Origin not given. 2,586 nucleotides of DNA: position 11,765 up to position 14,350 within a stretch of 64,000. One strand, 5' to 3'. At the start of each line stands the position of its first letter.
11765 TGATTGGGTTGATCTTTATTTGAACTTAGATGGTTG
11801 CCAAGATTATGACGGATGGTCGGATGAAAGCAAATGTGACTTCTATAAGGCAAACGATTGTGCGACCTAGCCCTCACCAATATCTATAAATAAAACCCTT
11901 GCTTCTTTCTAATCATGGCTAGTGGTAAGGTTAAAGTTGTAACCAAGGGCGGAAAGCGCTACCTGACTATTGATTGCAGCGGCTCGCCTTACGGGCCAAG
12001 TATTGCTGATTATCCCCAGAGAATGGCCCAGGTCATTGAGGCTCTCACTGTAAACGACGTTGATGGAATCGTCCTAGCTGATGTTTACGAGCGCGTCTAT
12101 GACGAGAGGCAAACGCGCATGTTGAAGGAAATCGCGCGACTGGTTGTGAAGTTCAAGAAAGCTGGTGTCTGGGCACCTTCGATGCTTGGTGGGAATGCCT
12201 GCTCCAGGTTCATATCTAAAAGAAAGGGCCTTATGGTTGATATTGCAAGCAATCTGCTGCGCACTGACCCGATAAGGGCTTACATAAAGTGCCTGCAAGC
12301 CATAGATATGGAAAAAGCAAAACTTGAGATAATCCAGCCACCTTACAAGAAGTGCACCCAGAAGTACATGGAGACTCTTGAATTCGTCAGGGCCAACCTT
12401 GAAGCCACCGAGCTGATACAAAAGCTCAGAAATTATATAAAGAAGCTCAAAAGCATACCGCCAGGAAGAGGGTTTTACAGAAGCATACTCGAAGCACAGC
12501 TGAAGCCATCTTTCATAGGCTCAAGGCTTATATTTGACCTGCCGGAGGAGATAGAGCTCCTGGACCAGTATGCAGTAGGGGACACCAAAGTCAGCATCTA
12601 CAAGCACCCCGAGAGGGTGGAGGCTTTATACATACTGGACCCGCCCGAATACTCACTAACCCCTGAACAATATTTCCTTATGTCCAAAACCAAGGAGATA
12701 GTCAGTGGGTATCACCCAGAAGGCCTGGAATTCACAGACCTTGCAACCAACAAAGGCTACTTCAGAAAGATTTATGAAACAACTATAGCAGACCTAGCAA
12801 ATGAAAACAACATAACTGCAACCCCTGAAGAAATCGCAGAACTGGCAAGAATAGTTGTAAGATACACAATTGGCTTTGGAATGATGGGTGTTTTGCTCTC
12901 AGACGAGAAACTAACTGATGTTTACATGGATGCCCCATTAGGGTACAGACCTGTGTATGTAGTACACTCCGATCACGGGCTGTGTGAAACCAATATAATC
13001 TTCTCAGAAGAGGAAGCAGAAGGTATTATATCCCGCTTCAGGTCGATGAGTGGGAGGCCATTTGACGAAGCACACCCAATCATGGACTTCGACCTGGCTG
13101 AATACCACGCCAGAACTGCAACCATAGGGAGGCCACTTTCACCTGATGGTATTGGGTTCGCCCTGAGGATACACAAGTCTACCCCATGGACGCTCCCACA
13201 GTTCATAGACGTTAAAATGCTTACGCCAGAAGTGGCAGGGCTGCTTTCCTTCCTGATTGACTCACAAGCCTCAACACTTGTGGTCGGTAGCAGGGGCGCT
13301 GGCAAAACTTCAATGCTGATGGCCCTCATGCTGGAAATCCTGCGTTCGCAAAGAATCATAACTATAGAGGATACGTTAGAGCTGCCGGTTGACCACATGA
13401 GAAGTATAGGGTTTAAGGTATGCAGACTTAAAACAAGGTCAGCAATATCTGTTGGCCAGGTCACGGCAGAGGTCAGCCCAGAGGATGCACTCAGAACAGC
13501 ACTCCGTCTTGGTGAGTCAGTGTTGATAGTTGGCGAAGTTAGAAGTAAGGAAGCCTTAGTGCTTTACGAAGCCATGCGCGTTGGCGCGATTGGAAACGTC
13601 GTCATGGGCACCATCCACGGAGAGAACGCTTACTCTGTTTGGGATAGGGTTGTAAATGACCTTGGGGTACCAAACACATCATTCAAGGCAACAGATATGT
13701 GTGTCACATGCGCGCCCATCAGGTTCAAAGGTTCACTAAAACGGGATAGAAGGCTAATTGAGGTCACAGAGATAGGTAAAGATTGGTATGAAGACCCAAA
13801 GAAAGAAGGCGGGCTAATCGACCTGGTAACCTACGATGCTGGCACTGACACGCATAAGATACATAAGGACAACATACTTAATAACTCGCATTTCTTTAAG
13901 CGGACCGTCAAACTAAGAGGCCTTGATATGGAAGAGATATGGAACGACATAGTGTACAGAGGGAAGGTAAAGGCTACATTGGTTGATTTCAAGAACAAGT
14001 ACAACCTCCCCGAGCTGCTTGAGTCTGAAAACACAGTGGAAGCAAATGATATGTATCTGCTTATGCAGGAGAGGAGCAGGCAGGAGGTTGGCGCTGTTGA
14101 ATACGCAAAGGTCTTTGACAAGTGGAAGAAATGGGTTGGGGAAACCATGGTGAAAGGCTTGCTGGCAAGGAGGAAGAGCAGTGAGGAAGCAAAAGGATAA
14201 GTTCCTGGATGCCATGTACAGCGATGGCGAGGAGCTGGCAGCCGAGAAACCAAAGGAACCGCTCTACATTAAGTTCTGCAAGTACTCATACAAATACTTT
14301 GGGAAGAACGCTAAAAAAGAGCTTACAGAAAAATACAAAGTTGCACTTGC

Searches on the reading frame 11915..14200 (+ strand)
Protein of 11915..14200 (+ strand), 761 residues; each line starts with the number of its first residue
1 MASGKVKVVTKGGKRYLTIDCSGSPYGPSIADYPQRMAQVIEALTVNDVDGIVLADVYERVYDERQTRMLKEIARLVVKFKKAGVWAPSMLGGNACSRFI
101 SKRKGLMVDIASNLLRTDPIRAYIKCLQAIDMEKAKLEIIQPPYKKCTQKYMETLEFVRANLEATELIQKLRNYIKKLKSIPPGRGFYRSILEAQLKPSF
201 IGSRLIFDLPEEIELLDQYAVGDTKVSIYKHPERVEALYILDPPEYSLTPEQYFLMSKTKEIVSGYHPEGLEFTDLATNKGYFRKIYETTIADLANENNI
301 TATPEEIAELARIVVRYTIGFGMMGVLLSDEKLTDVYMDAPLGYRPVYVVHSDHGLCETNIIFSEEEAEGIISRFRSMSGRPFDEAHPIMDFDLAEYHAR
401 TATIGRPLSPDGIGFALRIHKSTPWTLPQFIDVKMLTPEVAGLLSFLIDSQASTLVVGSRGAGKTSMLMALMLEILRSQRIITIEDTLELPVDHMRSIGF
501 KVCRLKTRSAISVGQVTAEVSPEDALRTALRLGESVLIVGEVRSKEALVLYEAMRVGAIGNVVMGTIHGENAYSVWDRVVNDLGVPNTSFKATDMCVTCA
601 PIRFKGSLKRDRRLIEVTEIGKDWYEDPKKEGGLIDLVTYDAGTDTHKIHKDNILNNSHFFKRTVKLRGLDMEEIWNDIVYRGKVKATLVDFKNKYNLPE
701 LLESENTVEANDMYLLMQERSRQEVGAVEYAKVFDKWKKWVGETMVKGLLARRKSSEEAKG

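Call 6: search_protein_families(library=pfam, proteins=[window:11915-14200:+], max_evalue=1)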
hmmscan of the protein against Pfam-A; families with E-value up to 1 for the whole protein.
window:11915-14200:+ (761 aa): 13 families
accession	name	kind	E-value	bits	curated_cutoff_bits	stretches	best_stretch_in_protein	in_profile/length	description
PF00437.27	T2SSE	-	6.4e-21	74.9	24.9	1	396-593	91-268/370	Type II/IV secretion system protein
PF13481.12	AAA_25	-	0.0029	17.7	27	1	430-480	12-62/195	AAA domain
PF24389.1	ORC-CDC6-like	-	0.0081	15.4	27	1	449-479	30-60/571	ORC-CDC6-like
PF12775.13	AAA_7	-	0.015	15.3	25.8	1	442-481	24-62/181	P-loop containing dynein motor region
PF01580.24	FtsK_SpoIIIE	-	0.039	13.8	24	1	450-476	38-64/221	FtsK/SpoIIIE family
PF13191.12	AAA_16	-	0.043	14.7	32.6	1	452-485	25-57/167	AAA ATPase domain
PF25199.1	nSTAND_NTPase5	-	0.043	14.1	34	1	452-545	42-135/145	Novel STAND NTPase 5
PF13476.12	AAA_23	-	0.064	14.3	27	0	452-472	20-40/201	AAA domain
PF20720.3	nSTAND3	-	0.078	13.1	27.2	1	451-487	17-54/155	Novel STAND NTPase 3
PF23173.1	bHLH_SAC51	-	0.12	12.8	28.5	1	518-551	9-40/61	Transcription factor SAC51 bHLH domain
PF13555.12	AAA_29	-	0.12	12.5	27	1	448-472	19-43/61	P-loop containing region of AAA domain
PF00005.33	ABC_tran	-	0.2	12.7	25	1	445-485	5-45/137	ABC transporter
PF00580.27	UvrD-helicase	-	0.9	9.6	23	0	451-481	13-43/271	UvrD/REP helicase N-terminal domain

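Call 7: search_protein_families(library=ncbifam, proteins=[window:11915-14200:+], max_evalue=1)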
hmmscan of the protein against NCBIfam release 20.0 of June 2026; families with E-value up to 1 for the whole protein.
window:11915-14200:+ (761 aa): 24 families
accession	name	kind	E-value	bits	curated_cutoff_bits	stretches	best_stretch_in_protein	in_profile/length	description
NF058587.1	archaellum_moto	equivalog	2.7e-40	138.6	550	1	290-691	116-501/527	archaellum flagellar ATPase motor FlaI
TIGR03819.1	heli_sec_ATPase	hypoth_equivalog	5e-40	137.7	373.15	1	295-579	26-297/340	TadA family conjugal transfer-associated ATPase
NF053672.1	bindosome_BasE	exception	2.5e-24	85.9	1000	1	300-619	118-429/512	bindosome assembly system ATPase subunit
TIGR02782.1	TrbB_P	equivalog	1.4e-22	80.4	304.55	1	326-579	16-252/303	P-type conjugative transfer ATPase TrbB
TIGR02788.1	VirB11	equivalog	9e-18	64.3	249.95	1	442-581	135-264/308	P-type DNA transfer ATPase VirB11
NF010469.0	PRK13894.1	subfamily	3.8e-15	56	508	1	365-579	64-264/320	conjugal transfer ATPase TrbB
NF041000.1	ATPase_ComGA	equivalog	4.3e-14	52.1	300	1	436-597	112-259/267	competence type IV pilus ATPase ComGA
TIGR01420.1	pilT_fam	subfamily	5.1e-13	49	319.1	1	447-581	118-241/343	PilT/PilU family type 4a pilus ATPase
NF010425.0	PRK13851.1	equivalog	1.5e-12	47.1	461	1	443-576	154-277/344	type IV secretion system protein VirB11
NF010407.0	PRK13833.1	subfamily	1.3e-11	44.5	499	1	347-579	42-259/323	conjugal transfer protein TrbB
NF010475.0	PRK13900.1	equivalog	1.2e-10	41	389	1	441-572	150-272/333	type IV secretion system ATPase VirB11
TIGR02533.1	type_II_gspE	equivalog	9.5e-09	34.4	630.25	1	443-585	235-361/486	type II secretion system ATPase GspE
NF007755.0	PRK10436.1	equivalog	1.4e-06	27.3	617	1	435-586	203-338/465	type II secretion system protein GspE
TIGR02525.1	plasmid_TraJ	equivalog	3.4e-06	26.3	368.3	1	443-581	141-271/372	plasmid transfer ATPase TraJ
NF053534.1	T4PilAsmATPsTfpB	equivalog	7.1e-06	24.7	850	1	453-597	338-466/584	type IV pilus assembly ATPase TfpB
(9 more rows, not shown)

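Call 26: find_homologous_proteins(query=window:11915-14200:+, max_evalue=1e-50)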
Query window:11915-14200:+ (761 aa): 1548 proteins with E <= 1e-50 among 8000 candidates; the best 120 are listed.
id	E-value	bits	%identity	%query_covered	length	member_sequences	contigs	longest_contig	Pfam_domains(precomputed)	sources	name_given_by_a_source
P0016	0.0e+0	1719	100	100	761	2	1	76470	PF00437.27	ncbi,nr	ncbi:MAG: type II/IV secretion system ATPase subunit [Candidatus Diapherotrites archaeon]|nr:type II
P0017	0.0e+0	1364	76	100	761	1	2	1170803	PF00437.27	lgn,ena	-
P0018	0.0e+0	1359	77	100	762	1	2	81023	PF00437.27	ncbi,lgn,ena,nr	ncbi:type II/IV secretion system ATPase subunit [archaeon]|nr:type II/IV secretion system ATPase sub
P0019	0.0e+0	1353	77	99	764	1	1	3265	PF00437.27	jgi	-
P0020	0.0e+0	1348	76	100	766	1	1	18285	PF00437.27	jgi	jgi:type IV secretory pathway ATPase VirB11/archaellum biosynthesis ATPase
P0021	0.0e+0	1234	69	99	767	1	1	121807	PF00437.27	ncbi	ncbi:ATPase, T2SS/T4P/T4SS family [archaeon]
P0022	0.0e+0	1224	69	99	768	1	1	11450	PF00437.27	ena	-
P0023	0.0e+0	1221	70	98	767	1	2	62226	PF00437.27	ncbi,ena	-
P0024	0.0e+0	1219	69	99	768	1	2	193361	PF00437.27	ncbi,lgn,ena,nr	ncbi:MAG: type II/IV secretion system ATPase subunit [Candidatus Diapherotrites archaeon]|nr:type II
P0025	0.0e+0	1191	67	99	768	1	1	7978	PF00437.27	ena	-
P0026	0.0e+0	1188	69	60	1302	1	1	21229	PF00437.27,PF14528.12,PF14890.12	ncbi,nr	ncbi:MAG: Flp pilus assembly complex ATPase component TadA [Candidatus Diapherotrites archaeon]|nr:F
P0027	0.0e+0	1186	67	99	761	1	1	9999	PF00437.27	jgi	jgi:type IV secretory pathway ATPase VirB11/archaellum biosynthesis ATPase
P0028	0.0e+0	1165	67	99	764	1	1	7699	PF00437.27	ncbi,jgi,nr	ncbi:MAG: type II/IV secretion system ATPase subunit [Candidatus Diapherotrites archaeon]|nr:type II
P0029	0.0e+0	1165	67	63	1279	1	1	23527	PF00437.27,PF14528.12,PF14890.12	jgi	jgi:type IV secretory pathway ATPase VirB11/archaellum biosynthesis ATPase/intein/homing endonucleas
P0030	0.0e+0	1113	63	99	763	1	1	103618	PF00437.27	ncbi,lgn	-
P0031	0.0e+0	1064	62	99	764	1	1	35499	PF00437.27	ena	-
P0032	0.0e+0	1063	62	99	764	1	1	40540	PF00437.27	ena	-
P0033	0.0e+0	1060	60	100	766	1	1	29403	PF00437.27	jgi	jgi:flagellar protein FlaI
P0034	0.0e+0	1046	61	100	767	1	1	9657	PF00437.27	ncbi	-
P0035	0.0e+0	1043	60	100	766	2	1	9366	PF00437.27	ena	-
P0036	0.0e+0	1033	61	99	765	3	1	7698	PF00437.27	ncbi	-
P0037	0.0e+0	1031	60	100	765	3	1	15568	PF00437.27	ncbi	-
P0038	0.0e+0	1021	59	100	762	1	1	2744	PF00437.27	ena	-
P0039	0.0e+0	1011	59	100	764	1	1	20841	PF00437.27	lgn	-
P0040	3.2e-298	1009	60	98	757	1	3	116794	PF00437.27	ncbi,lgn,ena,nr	ncbi:MAG: type II/IV secretion system ATPase subunit [DPANN group archaeon]|nr:type II/IV secretion 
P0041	7.6e-298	1008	58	100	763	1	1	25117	PF00437.27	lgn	-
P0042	1.1e-295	1001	59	100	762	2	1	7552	PF00437.27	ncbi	ncbi:MAG: type II/IV secretion system ATPase subunit [archaeon]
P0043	1.0e-294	998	59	98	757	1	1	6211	PF00437.27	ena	-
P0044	3.8e-293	992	60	99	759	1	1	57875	PF00437.27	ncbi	-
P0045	1.5e-292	990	58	100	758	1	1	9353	PF00437.27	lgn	-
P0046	3.2e-292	989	58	100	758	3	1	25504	PF00437.27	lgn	-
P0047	1.2e-291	987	56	100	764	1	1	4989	PF00437.27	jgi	jgi:flagellar protein FlaI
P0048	2.1e-290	983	58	100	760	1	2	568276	PF00437.27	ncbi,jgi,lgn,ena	-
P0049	2.6e-290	983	57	99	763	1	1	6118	PF00437.27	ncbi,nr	ncbi:type II/IV secretion system ATPase subunit [archaeon]|nr:type II/IV secretion system ATPase sub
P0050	2.2e-288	977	57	100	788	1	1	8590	PF00437.27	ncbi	ncbi:MAG: type II/IV secretion system ATPase subunit [Candidatus Micrarchaeota archaeon]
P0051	6.6e-288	975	57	99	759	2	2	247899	PF00437.27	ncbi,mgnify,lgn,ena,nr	ncbi:hypothetical protein DRN74_00155 [Candidatus Micrarchaeota archaeon]|mgnify:CR=1 FL=1|nr:MAG: h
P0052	1.3e-287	974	58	98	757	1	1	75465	PF00437.27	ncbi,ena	-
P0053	1.8e-287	974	59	95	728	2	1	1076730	PF00437.27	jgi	jgi:type IV secretory pathway ATPase VirB11/archaellum biosynthesis ATPase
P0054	4.0e-286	969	58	100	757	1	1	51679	PF00437.27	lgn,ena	-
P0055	3.6e-284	963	57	99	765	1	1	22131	PF00437.27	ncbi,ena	-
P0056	1.3e-283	961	57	97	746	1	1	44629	PF00437.27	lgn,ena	-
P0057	1.6e-282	957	57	98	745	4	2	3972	PF00437.27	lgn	-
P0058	4.0e-282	956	60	94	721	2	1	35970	PF00437.27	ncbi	-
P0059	8.6e-282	955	57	99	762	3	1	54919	PF00437.27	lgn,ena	-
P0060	1.8e-281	954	56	98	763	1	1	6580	PF00437.27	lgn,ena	-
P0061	1.3e-280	951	58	95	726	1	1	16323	PF00437.27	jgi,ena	-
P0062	1.8e-280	950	57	95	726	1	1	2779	PF00437.27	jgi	jgi:type IV secretory pathway ATPase VirB11/archaellum biosynthesis ATPase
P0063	2.6e-279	947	58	95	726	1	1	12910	PF00437.27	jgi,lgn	jgi:type IV secretory pathway ATPase VirB11/archaellum biosynthesis ATPase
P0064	2.7e-279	947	57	95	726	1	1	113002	PF00437.27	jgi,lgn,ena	-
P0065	2.7e-279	947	57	95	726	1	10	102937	PF00437.27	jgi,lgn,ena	jgi:type IV secretory pathway ATPase VirB11/archaellum biosynthesis ATPase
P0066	3.0e-279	946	57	95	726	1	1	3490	PF00437.27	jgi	-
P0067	3.3e-279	946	57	95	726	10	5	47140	PF00437.27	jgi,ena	jgi:type IV secretory pathway ATPase VirB11/archaellum biosynthesis ATPase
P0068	6.7e-279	945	57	95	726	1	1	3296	PF00437.27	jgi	jgi:type IV secretory pathway ATPase VirB11/archaellum biosynthesis ATPase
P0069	7.2e-279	945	57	95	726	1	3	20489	PF00437.27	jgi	jgi:type IV secretory pathway ATPase VirB11/archaellum biosynthesis ATPase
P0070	1.4e-278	944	57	95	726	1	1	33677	PF00437.27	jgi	-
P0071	1.9e-278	944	57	96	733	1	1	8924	PF00437.27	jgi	-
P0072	2.6e-278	943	57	96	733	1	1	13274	PF00437.27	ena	-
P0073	4.5e-278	943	59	95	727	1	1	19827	PF00437.27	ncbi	-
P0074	2.0e-277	940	58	95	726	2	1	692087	PF00437.27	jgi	jgi:type IV secretory pathway ATPase VirB11/archaellum biosynthesis ATPase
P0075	3.3e-275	933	57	95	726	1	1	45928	PF00437.27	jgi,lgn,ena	-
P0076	1.0e-274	931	56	97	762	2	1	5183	PF00437.27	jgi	-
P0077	2.5e-274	930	57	95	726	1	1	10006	PF00437.27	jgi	jgi:type IV secretory pathway ATPase VirB11/archaellum biosynthesis ATPase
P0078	2.7e-274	930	55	98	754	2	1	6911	PF00437.27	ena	-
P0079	2.7e-274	930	56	98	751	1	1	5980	PF00437.27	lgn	-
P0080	1.2e-273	928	79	66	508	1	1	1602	PF00437.27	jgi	jgi:type IV secretory pathway ATPase VirB11/archaellum biosynthesis ATPase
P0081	1.6e-273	928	55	97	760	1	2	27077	PF00437.27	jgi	-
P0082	8.4e-273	925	55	98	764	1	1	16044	PF00437.27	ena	-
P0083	3.6e-272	923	55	98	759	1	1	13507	PF00437.27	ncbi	-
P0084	5.6e-272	922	55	99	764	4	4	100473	PF00437.27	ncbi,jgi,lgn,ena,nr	ncbi:MAG: type II/IV secretion system ATPase subunit [Candidatus Diapherotrites archaeon]|nr:type II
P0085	1.7e-270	917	55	99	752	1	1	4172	PF00437.27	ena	-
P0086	2.5e-270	917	55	99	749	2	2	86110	PF00437.27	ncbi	-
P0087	3.1e-270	917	55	98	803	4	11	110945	PF00437.27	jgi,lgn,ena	-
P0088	9.4e-269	912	56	97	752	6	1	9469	PF00437.27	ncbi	-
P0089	3.4e-268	910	55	97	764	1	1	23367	PF00437.27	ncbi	-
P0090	1.7e-267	908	53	99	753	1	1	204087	PF00437.27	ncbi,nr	ncbi:type II/IV secretion system ATPase subunit [Candidatus Micrarchaeota archaeon]|nr:type II/IV se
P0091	1.9e-267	907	52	99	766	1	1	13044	PF00437.27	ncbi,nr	ncbi:MAG: type II/IV secretion system ATPase subunit [Candidatus Diapherotrites archaeon]|nr:type II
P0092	2.6e-266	904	54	98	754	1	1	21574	PF00437.27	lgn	-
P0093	2.8e-266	904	55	99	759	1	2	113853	PF00437.27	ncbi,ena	-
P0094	1.6e-265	901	56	95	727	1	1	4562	PF00437.27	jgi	-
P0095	1.9e-265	901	54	97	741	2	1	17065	PF00437.27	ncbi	-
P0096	7.1e-265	899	54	99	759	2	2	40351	PF00437.27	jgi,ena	-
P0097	1.1e-264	898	53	100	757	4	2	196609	PF00437.27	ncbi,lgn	-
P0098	1.3e-264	898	54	99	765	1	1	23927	PF00437.27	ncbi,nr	ncbi:type II/IV secretion system ATPase subunit [Candidatus Micrarchaeota archaeon]|nr:type II/IV se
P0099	2.1e-264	897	55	99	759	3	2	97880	PF00437.27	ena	-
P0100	3.3e-264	897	52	98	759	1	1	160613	PF00437.27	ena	-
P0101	4.0e-264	896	53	98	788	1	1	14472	PF00437.27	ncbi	-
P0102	5.9e-264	896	53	99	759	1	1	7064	PF00437.27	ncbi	-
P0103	6.3e-264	896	53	98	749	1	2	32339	PF00437.27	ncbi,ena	-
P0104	1.2e-263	895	53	98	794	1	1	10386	PF00437.27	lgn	-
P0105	1.3e-263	895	52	98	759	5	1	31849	PF00437.27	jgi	-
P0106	1.9e-263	894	54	98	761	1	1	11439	PF00437.27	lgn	-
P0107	2.3e-263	894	53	98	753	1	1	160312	PF00437.27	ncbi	-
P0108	2.7e-263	894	53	98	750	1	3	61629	PF00437.27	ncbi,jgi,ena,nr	ncbi:TPA: type II/IV secretion system ATPase subunit [Candidatus Micrarchaeota archaeon]|nr:type II/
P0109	4.1e-263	893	52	99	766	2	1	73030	PF00437.27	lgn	-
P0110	5.8e-263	893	54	99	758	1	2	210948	PF00437.27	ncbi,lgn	-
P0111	5.8e-263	893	53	98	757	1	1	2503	PF00437.27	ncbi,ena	-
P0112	1.3e-262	891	53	98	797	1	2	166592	PF00437.27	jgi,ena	-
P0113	1.4e-262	891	53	98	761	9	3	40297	PF00437.27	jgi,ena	-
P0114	2.5e-262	891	52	98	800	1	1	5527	PF00437.27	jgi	-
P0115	6.4e-262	889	53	99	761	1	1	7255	PF00437.27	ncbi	-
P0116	7.4e-262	889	53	97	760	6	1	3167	PF00437.27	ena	-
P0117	9.6e-262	889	54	100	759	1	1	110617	PF00437.27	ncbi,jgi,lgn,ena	ncbi:MAG: type II/IV secretion system ATPase subunit [Candidatus Micrarchaeia archaeon]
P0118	1.1e-261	888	53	97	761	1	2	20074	PF00437.27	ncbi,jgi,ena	ncbi:MAG: type II/IV secretion system ATPase subunit [Candidatus Micrarchaeia archaeon]|jgi:type IV 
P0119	1.1e-261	888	53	98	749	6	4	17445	PF00437.27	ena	-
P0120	2.3e-261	887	52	99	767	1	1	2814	PF00437.27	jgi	jgi:archaeal flagellar protein FlaI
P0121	7.2e-261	886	53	99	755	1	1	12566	PF00437.27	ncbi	-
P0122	7.4e-261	886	52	98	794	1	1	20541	PF00437.27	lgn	-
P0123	1.1e-260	885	52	100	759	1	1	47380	PF00437.27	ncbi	-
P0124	1.2e-260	885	53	99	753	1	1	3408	PF00437.27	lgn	-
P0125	1.8e-260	884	53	98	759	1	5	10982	PF00437.27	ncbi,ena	-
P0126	3.5e-260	883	52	99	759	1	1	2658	PF00437.27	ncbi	-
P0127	5.6e-260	883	53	99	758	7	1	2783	PF00437.27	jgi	-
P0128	7.9e-260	882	53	98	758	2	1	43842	PF00437.27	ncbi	-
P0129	9.8e-260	882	52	98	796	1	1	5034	PF00437.27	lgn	-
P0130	1.0e-259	882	52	98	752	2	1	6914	PF00437.27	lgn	-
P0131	1.3e-259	882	52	99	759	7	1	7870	PF00437.27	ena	-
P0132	1.3e-259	882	52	99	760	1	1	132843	PF00437.27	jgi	jgi:type IV secretory pathway ATPase VirB11/archaellum biosynthesis ATPase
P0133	1.4e-259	881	53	98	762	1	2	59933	PF00437.27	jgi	jgi:type IV secretory pathway ATPase VirB11/archaellum biosynthesis ATPase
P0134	1.6e-259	881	53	99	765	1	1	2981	PF00437.27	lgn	-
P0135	1.7e-259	881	52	98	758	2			PF00437.27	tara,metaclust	tara:strand:- start:976 stop:3252 length:2277 start_codon:yes stop_codon:yes gene_type:complete|meta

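Call 29: find_encoding_contigs(protein=P0017, flank=10000, max_places=1)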
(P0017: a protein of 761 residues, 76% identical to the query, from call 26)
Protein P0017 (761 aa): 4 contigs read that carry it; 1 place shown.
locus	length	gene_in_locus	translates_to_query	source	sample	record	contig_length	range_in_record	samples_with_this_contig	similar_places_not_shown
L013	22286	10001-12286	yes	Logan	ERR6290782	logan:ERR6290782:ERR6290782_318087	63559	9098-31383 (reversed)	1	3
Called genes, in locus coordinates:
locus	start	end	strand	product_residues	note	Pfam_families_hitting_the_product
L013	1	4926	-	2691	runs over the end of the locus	PF13620:CarboxypepD_reg (faint)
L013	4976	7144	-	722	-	-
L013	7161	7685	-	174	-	-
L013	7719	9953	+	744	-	-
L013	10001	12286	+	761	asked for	PF00437:T2SSE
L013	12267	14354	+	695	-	-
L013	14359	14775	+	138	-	-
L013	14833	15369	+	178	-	-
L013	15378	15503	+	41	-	-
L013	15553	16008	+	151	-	-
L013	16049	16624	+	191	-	-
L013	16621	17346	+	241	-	-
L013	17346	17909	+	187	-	-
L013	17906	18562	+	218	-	-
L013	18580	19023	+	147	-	-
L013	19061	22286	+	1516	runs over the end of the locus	-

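Call 30: find_encoding_contigs(protein=P0018, flank=10000, max_places=1)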
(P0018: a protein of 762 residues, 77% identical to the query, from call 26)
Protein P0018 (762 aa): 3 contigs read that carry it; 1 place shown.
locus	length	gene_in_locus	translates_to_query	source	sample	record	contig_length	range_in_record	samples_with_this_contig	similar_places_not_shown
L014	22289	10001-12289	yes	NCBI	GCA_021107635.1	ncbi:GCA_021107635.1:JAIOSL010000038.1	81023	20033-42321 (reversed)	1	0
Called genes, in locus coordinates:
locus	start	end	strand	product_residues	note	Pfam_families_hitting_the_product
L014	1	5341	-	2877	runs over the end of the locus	PF13620:CarboxypepD_reg (faint)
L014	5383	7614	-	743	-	-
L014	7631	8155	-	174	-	PF09721:Exosortase_EpsH (weak)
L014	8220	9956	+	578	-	-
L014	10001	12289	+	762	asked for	PF00437:T2SSE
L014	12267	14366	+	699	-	-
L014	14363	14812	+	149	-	-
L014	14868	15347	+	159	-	-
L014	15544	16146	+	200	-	-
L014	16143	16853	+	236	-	-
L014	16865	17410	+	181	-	-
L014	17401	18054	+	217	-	-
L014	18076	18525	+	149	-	-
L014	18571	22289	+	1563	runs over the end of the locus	-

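Call 31: find_encoding_contigs(protein=P0024, flank=10000, max_places=1)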
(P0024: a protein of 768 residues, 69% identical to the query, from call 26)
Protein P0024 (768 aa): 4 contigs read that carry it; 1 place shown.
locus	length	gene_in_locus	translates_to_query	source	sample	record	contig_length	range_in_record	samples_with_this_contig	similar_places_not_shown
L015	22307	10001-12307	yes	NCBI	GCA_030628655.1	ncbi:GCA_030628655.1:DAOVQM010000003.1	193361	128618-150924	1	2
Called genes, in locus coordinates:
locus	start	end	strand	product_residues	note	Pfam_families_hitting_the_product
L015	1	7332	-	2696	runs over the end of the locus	PF02369:Big_1 (faint), PF13620:CarboxypepD_reg (weak), PF17210:SdrD_B (faint), PF17789:MG4 (faint), PF13620:CarboxypepD_reg (weak), PF22904:NOMO1-like_2nd (faint)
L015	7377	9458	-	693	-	-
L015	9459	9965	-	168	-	PF09721:Exosortase_EpsH (weak)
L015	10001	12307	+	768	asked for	PF00437:T2SSE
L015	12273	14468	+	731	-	-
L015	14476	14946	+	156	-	-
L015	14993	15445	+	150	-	-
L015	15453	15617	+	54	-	-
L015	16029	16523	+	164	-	PF13274:SocA_Panacea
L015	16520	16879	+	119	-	-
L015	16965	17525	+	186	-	-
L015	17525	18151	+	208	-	-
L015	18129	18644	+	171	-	-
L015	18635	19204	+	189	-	-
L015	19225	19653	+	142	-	-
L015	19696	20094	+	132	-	PF01850:PIN, PF13470:PIN_3 (weak)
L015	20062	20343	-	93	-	-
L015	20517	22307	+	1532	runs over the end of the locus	-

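Call 32: find_encoding_contigs(protein=P0032, flank=10000, max_places=1)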
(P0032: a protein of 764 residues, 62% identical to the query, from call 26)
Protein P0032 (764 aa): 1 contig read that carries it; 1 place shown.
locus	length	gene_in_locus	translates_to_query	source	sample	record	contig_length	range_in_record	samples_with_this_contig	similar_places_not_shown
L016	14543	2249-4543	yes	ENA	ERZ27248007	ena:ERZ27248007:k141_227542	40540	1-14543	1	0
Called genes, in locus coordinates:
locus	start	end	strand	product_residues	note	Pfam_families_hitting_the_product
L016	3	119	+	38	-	?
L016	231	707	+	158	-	-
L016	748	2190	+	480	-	-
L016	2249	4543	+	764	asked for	PF00437:T2SSE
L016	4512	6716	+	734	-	-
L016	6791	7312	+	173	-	PF01909:NTP_transf_2, PF18765:Polbeta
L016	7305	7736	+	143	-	PF05168:HEPN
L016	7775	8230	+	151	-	-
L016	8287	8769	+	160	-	-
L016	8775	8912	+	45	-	-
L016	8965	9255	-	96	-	PF15738:YafQ_toxin, PF05016:ParE_toxin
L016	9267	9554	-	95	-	PF26688:RHH_12 (weak)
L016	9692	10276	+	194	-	-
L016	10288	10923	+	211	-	-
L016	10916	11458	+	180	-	-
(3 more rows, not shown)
